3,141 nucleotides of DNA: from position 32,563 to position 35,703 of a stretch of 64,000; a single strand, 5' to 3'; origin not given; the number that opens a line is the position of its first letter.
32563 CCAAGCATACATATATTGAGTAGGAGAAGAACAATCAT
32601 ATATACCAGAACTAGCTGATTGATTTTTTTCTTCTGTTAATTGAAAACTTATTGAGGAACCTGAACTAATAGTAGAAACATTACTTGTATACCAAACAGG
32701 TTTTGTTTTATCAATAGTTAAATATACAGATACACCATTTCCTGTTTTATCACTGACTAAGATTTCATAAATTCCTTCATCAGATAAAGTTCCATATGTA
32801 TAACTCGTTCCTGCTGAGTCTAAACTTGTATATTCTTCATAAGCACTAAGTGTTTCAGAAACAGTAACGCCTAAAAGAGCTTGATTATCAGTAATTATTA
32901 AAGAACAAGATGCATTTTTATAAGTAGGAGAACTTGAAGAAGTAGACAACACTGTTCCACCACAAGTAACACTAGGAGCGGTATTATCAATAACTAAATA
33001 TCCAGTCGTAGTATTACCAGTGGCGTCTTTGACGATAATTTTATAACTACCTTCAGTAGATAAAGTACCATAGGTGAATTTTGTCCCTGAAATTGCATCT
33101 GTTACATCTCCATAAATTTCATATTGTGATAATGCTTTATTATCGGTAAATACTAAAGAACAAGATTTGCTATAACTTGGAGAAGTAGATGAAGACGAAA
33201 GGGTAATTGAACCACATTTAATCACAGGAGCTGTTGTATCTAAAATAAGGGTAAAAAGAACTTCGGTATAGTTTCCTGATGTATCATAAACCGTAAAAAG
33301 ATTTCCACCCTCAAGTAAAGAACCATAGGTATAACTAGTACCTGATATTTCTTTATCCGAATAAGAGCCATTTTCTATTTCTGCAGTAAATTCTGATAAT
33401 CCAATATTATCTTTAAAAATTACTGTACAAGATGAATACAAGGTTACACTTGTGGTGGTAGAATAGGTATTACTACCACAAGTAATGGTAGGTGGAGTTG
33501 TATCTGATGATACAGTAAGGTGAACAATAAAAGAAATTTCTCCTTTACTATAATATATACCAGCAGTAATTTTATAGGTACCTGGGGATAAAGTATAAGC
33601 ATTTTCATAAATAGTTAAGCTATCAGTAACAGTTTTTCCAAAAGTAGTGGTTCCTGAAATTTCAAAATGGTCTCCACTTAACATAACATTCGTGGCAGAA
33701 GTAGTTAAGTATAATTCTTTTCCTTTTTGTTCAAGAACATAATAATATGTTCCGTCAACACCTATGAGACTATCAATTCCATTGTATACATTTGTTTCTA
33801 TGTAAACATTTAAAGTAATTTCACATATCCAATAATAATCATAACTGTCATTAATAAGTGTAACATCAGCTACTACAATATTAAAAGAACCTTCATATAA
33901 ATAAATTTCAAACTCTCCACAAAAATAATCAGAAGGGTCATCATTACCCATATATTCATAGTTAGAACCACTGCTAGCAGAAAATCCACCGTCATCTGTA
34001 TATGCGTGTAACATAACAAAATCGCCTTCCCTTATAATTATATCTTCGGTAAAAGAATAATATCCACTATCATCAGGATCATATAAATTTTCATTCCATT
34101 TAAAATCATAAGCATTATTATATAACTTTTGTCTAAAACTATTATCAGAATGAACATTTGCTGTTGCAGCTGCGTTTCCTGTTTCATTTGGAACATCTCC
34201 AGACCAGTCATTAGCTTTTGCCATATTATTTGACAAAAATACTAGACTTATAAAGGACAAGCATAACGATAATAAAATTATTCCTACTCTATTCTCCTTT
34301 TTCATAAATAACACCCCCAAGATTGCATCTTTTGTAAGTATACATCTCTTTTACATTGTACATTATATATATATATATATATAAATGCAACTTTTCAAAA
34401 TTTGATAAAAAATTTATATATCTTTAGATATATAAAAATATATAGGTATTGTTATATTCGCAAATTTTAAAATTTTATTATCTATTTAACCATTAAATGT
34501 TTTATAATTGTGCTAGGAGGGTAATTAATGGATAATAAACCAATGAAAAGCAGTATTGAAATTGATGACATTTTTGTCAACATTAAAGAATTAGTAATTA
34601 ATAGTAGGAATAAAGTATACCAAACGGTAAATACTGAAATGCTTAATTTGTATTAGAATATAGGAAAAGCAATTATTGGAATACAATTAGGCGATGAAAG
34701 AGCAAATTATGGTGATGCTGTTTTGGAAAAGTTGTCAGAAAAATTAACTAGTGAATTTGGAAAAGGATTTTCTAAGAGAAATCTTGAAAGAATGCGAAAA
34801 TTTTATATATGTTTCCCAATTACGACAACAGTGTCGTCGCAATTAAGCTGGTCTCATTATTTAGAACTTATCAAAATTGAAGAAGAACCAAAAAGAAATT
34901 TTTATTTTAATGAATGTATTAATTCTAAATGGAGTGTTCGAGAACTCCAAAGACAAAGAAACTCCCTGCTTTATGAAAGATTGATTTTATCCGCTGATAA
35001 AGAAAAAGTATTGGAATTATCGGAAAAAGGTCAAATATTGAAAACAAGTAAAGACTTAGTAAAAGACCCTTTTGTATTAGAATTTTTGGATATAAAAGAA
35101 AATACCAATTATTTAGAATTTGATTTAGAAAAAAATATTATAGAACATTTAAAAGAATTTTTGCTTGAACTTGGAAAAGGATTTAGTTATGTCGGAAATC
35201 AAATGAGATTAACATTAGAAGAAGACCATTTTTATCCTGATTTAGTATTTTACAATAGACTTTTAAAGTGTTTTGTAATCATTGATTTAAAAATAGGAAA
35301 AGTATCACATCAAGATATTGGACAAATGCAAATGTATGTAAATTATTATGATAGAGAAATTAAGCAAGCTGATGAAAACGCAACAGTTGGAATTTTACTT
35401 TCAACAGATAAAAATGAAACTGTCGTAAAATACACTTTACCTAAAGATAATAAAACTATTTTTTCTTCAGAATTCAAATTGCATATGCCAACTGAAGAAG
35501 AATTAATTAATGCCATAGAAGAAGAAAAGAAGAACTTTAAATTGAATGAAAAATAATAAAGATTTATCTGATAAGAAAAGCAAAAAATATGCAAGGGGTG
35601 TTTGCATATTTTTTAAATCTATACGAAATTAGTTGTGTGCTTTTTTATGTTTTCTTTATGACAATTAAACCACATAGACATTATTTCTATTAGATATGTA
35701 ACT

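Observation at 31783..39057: Locus of paralogous C-terminally anchored surface proteins built from HYR/DUF5011-like repeats with a shared C-terminal module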

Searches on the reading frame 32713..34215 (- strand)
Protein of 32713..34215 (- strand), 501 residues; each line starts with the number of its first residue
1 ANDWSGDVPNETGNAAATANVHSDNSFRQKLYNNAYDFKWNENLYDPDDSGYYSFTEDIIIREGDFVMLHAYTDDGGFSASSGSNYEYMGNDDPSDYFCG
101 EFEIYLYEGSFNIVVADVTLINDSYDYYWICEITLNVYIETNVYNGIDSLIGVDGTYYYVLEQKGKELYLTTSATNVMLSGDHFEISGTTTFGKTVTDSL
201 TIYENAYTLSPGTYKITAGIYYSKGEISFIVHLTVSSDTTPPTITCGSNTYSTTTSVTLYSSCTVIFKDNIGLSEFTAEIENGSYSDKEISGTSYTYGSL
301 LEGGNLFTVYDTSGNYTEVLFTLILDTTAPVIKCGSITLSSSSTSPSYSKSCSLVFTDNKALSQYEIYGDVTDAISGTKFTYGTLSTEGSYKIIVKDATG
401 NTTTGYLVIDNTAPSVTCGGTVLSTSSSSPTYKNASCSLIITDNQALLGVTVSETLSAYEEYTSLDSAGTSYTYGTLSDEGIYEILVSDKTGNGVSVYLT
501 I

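Call 65: predict_structure(alignment_id=A8)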
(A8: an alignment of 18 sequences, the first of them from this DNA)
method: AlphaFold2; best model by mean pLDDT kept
length: 501 residues; sequences in the alignment: 18
mean_pLDDT: 65.0   pTM: 0.47
mean pLDDT of the five models: 65.0, 63.1, 61.5, 57.9, 55.4
residues with pLDDT >= 90: 64; 70-90: 196; 50-70: 82; < 50: 159
segments of 3 or more residues with pLDDT < 50: 1-146, 190-201
pLDDT, mean of each block of 10 residues (from residue 1): 27 24 24 32 37 36 39 30 25 38 40 35 37 34 46 69 63 66 63 42 60 70 64 71 85 82 83 80 68 81 82 83 86 93 86 95 90 91 92 94 94 88 72 80 83 67 61 85 86 86 82
secondary structure, 60 per line:
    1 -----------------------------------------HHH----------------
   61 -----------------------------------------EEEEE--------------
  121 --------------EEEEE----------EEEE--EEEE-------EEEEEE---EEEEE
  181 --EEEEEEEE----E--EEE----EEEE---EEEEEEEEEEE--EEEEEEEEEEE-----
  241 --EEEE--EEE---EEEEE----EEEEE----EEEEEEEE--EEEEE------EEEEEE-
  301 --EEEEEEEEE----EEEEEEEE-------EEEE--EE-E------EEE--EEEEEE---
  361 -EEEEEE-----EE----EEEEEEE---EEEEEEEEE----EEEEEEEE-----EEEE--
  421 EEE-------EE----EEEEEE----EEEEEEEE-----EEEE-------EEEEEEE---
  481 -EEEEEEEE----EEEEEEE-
elements in order: E102-106 E135-139 E150-153 E156-159 E167-172 E176-180 E183-190 E198-200 E205-208 E212-222 E225-235 E243-246 E249-251 E255-259 E264-268 E273-280 E283-287 E294-299 E303-311 E316-323 E331-334 E347-349 E352-357 E362-367 E379-385 E389-397 E402-409 E415-418 E421-423 E437-442 E447-454 E460-463 E471-477 E482-489 E494-500
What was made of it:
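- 33505..34212 (-): Gene A N-terminal region (residues 32-267). Residues 176-270 match the family 'N-module' HMM. Residues 32-175 have no detectable relatives. AF2 pLDDT is <50 for model residues 1-146 and 60-70 for about 150-235 (call 65).
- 32713..33504 (-): Gene A: three ~88-aa '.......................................' Ig-like repeats (residues 268-531). AF2 pLDDT 80-95, all-beta (call 65).
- AF2 model of A residues 31-531: the three repeats have pLDDT 80-95 and are all-beta (call 65). The N-terminal 145 residues of mature A have no relatives and no confident model (call 65).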

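Call 71: fold_search(model_id=the predicted structure, library=pdb)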
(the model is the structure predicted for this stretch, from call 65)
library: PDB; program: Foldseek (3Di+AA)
matches with E <= 10: 1495; with E <= 0.001: 183
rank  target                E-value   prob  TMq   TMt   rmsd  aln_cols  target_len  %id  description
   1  6e57_B                1.4e-08  1.00  0.14  0.17  27.7       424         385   13  Bacteroides ovatus mixed-linkage glucan utilization locus (MLGUL) SGBP-B in complex with mixed-linkage heptasaccharide (released 2019-05-29)
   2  6grt_A                2.6e-08  1.00  0.17  0.15  19.1       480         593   11  Paired immunoglobulin-like receptor B (PirB) or Leukocyte immunoglobulin-like receptor subfamily B member 3 (LILRB3) f (released 2019-02-06)
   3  6grt_B                4.4e-08  1.00  0.17  0.15  19.5       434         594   12  Paired immunoglobulin-like receptor B (PirB) or Leukocyte immunoglobulin-like receptor subfamily B member 3 (LILRB3) f (released 2019-02-06)
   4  9flv_A                6.1e-08  1.00  0.24  0.27  13.0       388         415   13  CryoEM structure of the fragment-5 (2393-2807) in the grappling hook protein A (GhpA) in the bacterium Aureispira sp.  (released 2024-10-16)
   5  4yfd_A                7.0e-08  1.00  0.19  0.20  16.5       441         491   12  Crystal structure PTP delta Ig1-Fn2 in complex with IL-1RAcP (released 2015-05-06)
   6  9flp_A                9.4e-08  1.00  0.27  0.17  13.5       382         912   15  CryoEM structure of the neck (1403-2314) in the grappling hook protein A (GhpA) in the bacterium Aureispira sp. CCB-QB (released 2024-10-16)
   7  5xwx_A                9.4e-08  1.00  0.18  0.22  42.0       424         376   11  Crystal structure of the four N-terminal immunoglogulin domains of Sidekick-1 protein (released 2018-08-29)
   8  6grq_A                1.6e-07  1.00  0.17  0.16  18.4       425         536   12  Paired immunoglobulin-like receptor B (PirB) or Leukocyte immunoglobulin-like receptor subfamily B member 3 (LILRB3) f (released 2019-02-06)
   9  7s63_A                1.7e-07  1.00  0.15  0.06  35.0       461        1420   10  Native-form oocyte/egg Alpha-2-Macroglobulin (A2Moo) tetramer (released 2022-01-05)
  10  7sqc_T1               1.8e-07  1.00  0.18  0.17  19.3       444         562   11  Ciliary C1 central pair apparatus isolated from Chlamydomonas reinhardtii (released 2022-04-13)
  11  6grs_B                2.0e-07  1.00  0.17  0.15  18.6       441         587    9  Paired immunoglobulin-like receptor B (PirB) or Leukocyte immunoglobulin-like receptor subfamily B member 3 (LILRB3) f (released 2019-02-06)
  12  7s62                  2.0e-07  1.00  0.15  0.07  34.2       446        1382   10  Locally refined protomer structure of native-form oocyte/egg Alpha-2-Macroglobulin (A2Moo) tetramer (released 2022-01-05)
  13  9g8b_A                2.3e-07  1.00  0.23  0.29  12.6       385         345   13  CryoEM structure of the fragment-2 (2892-3236) in the grappling hook protein A (GhpA) in the bacterium Aureispira sp.  (released 2024-10-16)
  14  9ijj_E                2.4e-07  1.00  0.16  0.16  15.9       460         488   10  In situ structure of the central apparatus in mouse sperm axoneme. (released 2025-06-04)
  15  6xi1_BBB              2.7e-07  1.00  0.16  0.17  17.0       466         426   15  Crystal structure of tetra-tandem repeat in extending RTX adhesin from Aeromonas hydrophila (released 2020-10-14)
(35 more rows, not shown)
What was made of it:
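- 32713..33504 (-): Foldseek matches tandem bacterial Ig adhesins (SiiE TMt 0.5, GhpA, RTX adhesin) (call 71).
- Closest known: Bacterial tandem Ig-like repeat adhesins. Same: These adhesins are the best structural matches (call 71).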

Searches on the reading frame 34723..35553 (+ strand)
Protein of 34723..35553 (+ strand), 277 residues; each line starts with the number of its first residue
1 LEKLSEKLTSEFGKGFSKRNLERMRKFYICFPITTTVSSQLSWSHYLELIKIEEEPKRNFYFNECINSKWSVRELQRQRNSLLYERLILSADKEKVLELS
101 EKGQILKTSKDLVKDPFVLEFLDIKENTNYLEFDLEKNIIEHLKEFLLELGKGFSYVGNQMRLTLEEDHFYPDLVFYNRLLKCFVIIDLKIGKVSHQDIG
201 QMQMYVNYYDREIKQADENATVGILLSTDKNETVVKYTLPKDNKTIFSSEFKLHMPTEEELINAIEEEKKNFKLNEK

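Call 10: search_protein_families(library=pfam, proteins=[window:34723-35553:+], max_evalue=1)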
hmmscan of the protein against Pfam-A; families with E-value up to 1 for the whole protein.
window:34723-35553:+ (277 aa): 9 families
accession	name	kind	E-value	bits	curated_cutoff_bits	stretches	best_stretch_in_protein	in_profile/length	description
PF06250.17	YhcG_C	-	4.8e-55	186.2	32.5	1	111-260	2-151/157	YhcG PDDEXK nuclease domain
PF17761.7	DUF1016_N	-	2.2e-29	102.7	32.8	1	2-86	50-137/137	DUF1016 N-terminal domain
PF17762.8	HTH_ParB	-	0.0035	17.9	22.6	1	38-79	56-97/102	ParB HTH domain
PF13588.12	HSDR_N_2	-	0.03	14.8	25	1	157-210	24-79/110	Type I restriction enzyme R protein N terminus (HSDR_N)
PF23287.1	KOW7_SPT5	-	0.079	13.2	27.1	1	218-241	16-39/52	Transcription elongation factor SPT5, seventh KOW domain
PF05685.18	Uma2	-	0.12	12.3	27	1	135-178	35-78/172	Putative restriction endonuclease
PF06841.18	Phage_T4_gp19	-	0.13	12.5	28.2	1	48-92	87-131/134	T4-like virus tail tube protein gp19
PF25498.1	DUF7912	-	0.17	12.5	25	0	201-239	13-51/89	Domain of unknown function (DUF7912)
PF11300.13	DUF3102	-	0.19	12.4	24.4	0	36-77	84-124/129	Protein of unknown function (DUF3102)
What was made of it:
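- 34528..35556 (+): YhcG/DUF1016 PDDEXK-nuclease gene between A and B, with an in-frame TAG at codon 43 (34654-34656); probably a pseudogene and not part of the system. Pfam YhcG_C 4.8e-55, DUF1016_N 2.2e-29 (call 10).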
